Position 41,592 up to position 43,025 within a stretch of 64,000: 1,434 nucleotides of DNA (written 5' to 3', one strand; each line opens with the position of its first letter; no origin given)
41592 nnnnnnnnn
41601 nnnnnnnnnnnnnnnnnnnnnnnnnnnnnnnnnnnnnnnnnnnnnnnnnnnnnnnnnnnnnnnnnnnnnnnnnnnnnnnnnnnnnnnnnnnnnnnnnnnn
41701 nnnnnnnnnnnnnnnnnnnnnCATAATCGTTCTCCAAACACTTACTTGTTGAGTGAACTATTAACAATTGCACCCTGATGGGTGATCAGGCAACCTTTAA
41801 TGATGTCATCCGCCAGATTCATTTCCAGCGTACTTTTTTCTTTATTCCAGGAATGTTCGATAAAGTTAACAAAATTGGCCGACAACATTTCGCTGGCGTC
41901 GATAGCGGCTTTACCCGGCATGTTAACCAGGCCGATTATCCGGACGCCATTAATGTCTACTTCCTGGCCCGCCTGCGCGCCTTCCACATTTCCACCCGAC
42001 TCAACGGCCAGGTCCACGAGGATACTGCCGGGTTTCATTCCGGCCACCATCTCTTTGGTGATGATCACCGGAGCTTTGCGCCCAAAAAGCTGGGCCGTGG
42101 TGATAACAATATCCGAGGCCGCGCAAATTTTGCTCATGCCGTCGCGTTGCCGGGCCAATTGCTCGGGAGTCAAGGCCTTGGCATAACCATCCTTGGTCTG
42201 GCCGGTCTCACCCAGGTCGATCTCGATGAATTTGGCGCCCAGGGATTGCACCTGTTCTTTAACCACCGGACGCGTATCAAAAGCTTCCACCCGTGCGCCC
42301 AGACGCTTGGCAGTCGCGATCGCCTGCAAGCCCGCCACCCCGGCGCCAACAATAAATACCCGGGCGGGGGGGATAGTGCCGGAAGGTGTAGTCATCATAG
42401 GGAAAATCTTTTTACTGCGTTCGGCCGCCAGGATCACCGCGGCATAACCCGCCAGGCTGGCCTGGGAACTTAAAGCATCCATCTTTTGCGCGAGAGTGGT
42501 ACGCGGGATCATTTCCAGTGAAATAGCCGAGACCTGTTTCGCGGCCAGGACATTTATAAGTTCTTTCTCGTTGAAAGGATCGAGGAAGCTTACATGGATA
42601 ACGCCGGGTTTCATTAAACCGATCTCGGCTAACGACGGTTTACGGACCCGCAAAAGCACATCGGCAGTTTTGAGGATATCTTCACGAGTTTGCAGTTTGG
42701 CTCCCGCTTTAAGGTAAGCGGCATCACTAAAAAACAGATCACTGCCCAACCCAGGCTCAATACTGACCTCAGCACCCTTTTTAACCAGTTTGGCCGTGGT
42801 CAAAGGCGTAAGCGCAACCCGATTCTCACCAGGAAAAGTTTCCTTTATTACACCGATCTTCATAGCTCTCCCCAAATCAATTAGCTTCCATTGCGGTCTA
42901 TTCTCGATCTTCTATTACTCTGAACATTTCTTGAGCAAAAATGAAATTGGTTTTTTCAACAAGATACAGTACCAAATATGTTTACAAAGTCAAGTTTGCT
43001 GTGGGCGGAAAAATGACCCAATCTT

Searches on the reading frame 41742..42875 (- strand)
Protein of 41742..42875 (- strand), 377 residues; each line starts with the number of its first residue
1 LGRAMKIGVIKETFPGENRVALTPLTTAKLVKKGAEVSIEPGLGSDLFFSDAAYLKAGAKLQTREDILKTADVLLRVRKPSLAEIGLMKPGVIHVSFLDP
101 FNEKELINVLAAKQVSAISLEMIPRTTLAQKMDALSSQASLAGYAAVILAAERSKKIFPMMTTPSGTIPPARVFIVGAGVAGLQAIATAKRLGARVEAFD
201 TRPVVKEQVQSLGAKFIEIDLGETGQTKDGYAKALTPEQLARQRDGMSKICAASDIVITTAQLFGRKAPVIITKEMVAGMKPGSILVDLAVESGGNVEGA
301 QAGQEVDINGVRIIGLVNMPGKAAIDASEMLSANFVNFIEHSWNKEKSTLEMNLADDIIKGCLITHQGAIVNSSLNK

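Call 74: search_protein_families(library=pfam, proteins=[window:41742-42875:-], max_evalue=0.001)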
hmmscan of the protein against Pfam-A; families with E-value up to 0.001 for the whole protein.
window:41742-42875:- (377 aa): 4 families
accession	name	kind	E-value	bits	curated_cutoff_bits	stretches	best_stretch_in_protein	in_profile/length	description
PF01262.27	AlaDh_PNT_C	-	4e-64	216.4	23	1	146-372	1-213/214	Alanine dehydrogenase/PNT, C-terminal domain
PF05222.21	AlaDh_PNT_N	-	2e-38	132.1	30.4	1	8-142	1-136/136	Alanine dehydrogenase/PNT, N-terminal domain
PF02826.25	2-Hacid_dh_C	-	4.6e-07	29.8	25.1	0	167-219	33-85/178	D-isomer specific 2-hydroxyacid dehydrogenase, NAD binding domain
PF07992.20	Pyr_redox_2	-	0.00079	19.4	26.1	0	172-206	2-31/291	Pyridine nucleotide-disulphide oxidoreductase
